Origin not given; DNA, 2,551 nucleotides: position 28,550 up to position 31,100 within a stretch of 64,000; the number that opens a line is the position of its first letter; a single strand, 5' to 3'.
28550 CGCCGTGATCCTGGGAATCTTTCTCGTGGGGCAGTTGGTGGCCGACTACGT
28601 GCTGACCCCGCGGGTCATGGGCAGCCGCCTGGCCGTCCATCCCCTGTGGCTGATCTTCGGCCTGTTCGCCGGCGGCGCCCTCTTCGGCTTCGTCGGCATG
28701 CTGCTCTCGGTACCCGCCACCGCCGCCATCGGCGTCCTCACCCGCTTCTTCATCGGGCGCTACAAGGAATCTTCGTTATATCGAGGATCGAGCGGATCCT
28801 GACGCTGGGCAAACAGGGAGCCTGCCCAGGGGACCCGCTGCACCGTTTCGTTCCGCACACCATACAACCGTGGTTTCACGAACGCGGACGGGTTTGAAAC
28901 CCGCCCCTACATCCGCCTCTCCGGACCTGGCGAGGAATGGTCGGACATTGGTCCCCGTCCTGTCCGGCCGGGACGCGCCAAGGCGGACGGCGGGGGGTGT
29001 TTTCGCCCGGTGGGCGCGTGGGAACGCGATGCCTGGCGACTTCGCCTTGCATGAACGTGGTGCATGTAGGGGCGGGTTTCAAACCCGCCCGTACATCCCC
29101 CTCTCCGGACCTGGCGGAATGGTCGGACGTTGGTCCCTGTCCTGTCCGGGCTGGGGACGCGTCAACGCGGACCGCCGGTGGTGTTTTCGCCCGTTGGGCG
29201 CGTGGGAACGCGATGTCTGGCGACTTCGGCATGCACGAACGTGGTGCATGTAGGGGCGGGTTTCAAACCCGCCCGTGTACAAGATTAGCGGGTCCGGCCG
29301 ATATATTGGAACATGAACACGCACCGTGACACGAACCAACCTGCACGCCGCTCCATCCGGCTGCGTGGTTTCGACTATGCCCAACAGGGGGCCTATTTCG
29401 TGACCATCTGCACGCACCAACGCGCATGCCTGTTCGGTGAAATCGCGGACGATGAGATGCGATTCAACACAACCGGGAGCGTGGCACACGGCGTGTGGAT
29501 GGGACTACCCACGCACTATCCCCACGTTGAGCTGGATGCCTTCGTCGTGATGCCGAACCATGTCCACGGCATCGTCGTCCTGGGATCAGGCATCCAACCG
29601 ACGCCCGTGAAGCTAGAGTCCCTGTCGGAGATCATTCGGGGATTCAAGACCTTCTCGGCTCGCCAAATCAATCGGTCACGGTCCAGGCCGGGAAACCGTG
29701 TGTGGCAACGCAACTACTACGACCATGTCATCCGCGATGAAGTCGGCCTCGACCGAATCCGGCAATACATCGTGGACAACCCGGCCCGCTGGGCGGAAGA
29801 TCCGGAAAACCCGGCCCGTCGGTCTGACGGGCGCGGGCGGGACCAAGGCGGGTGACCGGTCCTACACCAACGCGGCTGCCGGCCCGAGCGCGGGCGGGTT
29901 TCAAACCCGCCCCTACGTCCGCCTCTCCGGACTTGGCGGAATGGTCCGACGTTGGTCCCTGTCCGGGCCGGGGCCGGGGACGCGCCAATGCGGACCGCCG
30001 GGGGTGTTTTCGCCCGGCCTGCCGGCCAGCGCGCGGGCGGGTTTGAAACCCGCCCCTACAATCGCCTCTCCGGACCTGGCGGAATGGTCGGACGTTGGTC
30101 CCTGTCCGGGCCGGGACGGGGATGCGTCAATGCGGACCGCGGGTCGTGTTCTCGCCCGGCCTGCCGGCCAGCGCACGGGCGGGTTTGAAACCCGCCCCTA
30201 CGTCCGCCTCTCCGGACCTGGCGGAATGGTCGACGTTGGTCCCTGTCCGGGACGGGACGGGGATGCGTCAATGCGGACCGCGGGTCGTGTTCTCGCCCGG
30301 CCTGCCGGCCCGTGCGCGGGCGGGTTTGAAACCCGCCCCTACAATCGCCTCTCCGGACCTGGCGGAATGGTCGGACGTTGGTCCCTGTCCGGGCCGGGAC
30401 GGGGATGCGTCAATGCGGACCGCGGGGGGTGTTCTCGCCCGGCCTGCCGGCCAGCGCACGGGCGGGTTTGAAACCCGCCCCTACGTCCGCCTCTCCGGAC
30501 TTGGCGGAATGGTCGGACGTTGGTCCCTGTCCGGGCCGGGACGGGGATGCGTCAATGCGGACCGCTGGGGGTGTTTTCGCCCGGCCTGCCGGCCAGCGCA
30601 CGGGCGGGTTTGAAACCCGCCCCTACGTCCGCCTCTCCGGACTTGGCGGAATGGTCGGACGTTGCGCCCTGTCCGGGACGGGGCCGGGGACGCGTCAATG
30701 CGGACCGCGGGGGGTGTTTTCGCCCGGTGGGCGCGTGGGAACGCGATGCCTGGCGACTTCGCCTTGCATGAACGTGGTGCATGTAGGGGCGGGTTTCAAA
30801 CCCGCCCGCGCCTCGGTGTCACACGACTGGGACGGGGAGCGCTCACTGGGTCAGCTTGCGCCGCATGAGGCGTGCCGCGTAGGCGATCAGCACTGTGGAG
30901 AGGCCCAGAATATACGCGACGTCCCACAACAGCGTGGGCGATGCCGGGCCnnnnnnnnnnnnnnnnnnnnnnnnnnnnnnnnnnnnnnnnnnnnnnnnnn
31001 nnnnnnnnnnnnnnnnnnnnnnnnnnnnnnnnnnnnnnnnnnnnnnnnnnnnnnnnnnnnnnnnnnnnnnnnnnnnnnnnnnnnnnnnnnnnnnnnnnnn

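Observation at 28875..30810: RAYT (REP-associated Y1 transposase) embedded between two arrays of unusually long composite REP units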

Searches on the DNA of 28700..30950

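Call 78: search_rna_families(source=window, start=28700, end=30950, threshold=evalue, max_evalue=1)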
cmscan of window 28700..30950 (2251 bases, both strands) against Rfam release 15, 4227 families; matches with E-value up to 1: 2.
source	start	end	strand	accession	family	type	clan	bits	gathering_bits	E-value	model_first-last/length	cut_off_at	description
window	30763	30813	+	RF01811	PtaRNA1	Gene; antitoxin;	-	20.4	47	0.54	1-72/72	no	Plasmid transferred anti-sense RNA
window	30169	30236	-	RF01811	PtaRNA1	Gene; antitoxin;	-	19.6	47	0.85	1-72/72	no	Plasmid transferred anti-sense RNA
